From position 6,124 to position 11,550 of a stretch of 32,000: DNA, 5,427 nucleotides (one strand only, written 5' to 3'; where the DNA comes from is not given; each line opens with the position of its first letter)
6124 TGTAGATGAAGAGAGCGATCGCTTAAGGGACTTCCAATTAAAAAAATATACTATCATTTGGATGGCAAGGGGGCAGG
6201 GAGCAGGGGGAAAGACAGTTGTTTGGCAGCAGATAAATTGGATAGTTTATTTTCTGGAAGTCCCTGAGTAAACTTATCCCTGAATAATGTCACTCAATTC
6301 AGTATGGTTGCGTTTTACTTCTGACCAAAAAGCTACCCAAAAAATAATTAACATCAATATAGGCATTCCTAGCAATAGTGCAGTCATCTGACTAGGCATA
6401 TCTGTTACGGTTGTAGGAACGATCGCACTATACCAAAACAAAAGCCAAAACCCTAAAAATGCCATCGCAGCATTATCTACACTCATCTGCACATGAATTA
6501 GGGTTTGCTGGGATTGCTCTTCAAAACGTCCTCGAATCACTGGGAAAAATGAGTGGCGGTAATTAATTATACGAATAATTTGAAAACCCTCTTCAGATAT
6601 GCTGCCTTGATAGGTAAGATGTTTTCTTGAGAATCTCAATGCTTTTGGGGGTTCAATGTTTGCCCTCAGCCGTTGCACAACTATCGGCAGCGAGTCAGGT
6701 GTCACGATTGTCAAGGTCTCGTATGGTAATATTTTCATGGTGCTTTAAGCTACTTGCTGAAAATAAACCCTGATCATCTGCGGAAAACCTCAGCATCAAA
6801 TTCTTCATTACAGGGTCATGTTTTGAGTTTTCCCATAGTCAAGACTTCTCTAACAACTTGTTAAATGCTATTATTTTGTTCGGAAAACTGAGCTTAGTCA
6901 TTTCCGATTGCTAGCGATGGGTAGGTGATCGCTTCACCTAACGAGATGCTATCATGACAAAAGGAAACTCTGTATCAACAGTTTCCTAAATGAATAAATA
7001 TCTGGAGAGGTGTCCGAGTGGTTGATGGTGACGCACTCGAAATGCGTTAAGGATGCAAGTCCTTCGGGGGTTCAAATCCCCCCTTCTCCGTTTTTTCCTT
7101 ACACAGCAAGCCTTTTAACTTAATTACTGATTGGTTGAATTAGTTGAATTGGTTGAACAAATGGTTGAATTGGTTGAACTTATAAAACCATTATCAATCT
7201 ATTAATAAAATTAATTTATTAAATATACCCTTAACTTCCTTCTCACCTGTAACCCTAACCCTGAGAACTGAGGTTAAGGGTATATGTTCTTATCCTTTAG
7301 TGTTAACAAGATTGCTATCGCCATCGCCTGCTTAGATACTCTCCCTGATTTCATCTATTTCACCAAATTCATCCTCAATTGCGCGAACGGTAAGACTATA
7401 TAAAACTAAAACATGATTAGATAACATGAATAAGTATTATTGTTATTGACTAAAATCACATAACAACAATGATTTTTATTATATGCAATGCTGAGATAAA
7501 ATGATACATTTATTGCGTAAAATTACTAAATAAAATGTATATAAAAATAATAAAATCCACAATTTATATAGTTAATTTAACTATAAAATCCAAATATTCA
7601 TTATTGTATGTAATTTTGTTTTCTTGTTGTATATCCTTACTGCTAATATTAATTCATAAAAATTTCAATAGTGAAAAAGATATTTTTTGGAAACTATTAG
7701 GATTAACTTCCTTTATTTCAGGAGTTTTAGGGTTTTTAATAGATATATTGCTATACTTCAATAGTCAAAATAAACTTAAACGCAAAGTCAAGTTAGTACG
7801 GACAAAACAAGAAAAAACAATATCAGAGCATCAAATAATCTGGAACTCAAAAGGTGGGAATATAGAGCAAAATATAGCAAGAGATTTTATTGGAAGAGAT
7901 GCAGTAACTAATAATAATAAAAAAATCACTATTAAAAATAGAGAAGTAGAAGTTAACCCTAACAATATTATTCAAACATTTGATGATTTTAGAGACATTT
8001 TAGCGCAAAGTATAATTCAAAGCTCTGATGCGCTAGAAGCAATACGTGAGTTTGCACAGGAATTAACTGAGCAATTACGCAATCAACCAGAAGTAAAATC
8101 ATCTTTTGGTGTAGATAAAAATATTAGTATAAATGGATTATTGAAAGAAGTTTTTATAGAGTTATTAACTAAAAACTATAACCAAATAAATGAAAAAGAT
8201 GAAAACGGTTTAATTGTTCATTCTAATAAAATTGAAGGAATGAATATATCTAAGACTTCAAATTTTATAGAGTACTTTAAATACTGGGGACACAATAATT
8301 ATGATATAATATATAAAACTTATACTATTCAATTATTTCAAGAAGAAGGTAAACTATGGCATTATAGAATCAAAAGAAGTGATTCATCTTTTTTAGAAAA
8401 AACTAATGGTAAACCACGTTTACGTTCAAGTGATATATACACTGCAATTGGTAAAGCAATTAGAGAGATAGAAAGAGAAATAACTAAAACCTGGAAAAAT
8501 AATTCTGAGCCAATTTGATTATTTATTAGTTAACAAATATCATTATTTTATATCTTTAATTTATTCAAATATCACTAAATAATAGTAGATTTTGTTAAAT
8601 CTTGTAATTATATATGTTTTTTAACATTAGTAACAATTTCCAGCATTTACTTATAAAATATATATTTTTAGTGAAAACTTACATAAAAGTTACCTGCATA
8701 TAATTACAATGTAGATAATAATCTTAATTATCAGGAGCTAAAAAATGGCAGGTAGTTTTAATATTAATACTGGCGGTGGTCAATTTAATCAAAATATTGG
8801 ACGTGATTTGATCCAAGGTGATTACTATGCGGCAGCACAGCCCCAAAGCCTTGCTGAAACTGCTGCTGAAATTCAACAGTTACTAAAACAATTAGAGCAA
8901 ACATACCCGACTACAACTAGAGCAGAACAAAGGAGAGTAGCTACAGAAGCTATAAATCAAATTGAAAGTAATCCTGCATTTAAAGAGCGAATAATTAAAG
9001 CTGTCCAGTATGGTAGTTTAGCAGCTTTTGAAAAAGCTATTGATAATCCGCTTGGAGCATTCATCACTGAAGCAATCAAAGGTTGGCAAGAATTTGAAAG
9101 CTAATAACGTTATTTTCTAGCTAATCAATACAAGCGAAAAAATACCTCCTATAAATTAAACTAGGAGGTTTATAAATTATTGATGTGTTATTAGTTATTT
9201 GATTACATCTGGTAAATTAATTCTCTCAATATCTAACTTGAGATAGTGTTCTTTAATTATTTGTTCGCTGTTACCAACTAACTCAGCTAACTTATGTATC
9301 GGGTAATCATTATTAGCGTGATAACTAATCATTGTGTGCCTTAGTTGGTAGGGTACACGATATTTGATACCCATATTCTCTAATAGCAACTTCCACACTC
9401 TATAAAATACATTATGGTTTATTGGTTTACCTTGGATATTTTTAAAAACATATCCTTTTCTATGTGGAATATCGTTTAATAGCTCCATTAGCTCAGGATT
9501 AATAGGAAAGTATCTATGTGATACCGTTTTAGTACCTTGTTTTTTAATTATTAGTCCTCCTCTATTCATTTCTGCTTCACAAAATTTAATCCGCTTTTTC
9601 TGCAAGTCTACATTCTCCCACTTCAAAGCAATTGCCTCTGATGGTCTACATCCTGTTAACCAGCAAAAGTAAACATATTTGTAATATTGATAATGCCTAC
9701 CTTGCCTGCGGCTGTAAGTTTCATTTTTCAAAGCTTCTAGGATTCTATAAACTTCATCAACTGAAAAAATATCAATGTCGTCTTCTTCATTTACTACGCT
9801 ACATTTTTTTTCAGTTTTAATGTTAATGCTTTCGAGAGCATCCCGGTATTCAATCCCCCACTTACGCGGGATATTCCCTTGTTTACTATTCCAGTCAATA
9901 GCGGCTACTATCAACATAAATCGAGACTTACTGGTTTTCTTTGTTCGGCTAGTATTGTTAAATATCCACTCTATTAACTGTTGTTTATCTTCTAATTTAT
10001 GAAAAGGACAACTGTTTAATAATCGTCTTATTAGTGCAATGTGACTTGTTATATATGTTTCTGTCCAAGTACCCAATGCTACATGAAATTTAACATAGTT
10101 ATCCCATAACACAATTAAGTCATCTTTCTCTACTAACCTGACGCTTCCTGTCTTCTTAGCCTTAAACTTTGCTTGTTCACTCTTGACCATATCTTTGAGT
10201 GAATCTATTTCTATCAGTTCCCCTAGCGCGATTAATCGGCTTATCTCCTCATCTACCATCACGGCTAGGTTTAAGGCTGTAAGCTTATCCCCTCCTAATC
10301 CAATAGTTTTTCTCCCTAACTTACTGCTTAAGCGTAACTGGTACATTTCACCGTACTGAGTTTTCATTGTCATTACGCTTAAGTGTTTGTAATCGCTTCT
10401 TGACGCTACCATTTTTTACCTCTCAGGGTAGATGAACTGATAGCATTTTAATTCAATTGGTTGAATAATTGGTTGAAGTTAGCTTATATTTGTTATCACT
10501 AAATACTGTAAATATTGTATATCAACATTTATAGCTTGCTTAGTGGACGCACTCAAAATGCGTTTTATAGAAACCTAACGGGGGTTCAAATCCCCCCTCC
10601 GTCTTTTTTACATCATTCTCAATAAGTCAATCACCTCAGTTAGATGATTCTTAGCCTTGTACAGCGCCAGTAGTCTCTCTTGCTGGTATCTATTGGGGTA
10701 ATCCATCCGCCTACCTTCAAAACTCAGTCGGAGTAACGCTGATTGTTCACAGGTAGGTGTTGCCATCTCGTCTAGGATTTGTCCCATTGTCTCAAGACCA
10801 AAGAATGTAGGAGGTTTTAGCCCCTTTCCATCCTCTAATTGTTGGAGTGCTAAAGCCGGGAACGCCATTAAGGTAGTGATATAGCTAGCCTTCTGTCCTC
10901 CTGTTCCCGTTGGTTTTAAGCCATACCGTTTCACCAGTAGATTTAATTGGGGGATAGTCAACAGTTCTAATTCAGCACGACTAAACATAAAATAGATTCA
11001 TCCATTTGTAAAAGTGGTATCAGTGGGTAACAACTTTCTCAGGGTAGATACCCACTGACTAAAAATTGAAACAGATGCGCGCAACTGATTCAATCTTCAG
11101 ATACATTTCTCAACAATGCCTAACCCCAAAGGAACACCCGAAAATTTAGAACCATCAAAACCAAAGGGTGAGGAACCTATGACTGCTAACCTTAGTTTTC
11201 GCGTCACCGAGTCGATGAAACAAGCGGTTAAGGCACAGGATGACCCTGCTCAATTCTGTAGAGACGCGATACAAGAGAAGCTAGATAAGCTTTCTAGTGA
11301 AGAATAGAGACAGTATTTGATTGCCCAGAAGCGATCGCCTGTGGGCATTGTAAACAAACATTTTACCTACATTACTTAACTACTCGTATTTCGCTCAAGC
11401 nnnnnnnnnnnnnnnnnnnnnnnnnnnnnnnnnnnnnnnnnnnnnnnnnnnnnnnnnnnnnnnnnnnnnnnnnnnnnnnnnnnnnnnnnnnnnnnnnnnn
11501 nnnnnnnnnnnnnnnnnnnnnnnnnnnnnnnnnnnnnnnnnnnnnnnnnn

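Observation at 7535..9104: Island cargo: membrane-anchored 327-aa protein plus a 119-aa soluble paralogue of its central region, with no nameable domain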

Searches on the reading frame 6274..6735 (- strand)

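Call 5: search_protein_families(library=pfam, proteins=[window:6274-6735:-], max_evalue=1)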
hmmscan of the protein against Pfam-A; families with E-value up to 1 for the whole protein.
window:6274-6735:- (153 aa): 5 families
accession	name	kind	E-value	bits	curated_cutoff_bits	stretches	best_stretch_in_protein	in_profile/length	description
PF07226.16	DUF1422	-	0.02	15.4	23.2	1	60-135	33-106/114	Protein of unknown function (DUF1422)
PF19665.4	DUF6168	-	0.13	13.1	27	1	77-141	29-93/128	Family of unknown function (DUF6168)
PF13567.11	DUF4131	-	0.18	12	31.6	1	90-152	12-63/165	Domain of unknown function (DUF4131)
PF11395.13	bCoV_NS7B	-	0.22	11.8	25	1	118-135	14-31/43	Betacoronavirus NS7B protein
PF17329.7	DUF5367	-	0.34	11.6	25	0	117-144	11-38/98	Family of unknown function (DUF5367)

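Call 7: search_protein_families(library=ncbifam, proteins=[window:6274-6735:-], max_evalue=1)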
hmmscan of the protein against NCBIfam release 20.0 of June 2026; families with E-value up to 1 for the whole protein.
window:6274-6735:- (153 aa): 1 family
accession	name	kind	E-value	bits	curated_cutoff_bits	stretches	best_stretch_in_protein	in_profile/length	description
NF008278.0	PRK11056.1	equivalog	0.017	15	127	1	61-134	36-111/120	YijD family membrane protein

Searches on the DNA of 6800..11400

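Call 103: search_rna_families(source=window, start=6800, end=11400, threshold=evalue, max_evalue=0.1)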
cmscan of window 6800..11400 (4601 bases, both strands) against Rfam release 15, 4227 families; matches with E-value up to 0.1: 4.
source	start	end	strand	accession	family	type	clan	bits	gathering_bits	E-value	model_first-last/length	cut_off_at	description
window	7004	7090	+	RF00005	tRNA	Gene; tRNA;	CL00001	50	29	7.4e-09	1-71/71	no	tRNA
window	7039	7090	-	RF04351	Plastid-psbl-rps4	Cis-reg;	-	28.6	68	0.0051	1-53/53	no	Plastid-psbl-rps4 3UTR RNA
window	10557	10601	-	RF04351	Plastid-psbl-rps4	Cis-reg;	-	27.1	68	0.013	1-53/53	no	Plastid-psbl-rps4 3UTR RNA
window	6989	7170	+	RF02223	sX4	Gene; sRNA;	-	23.5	70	0.062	1-167/167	no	Proteobacterial sRNA sX4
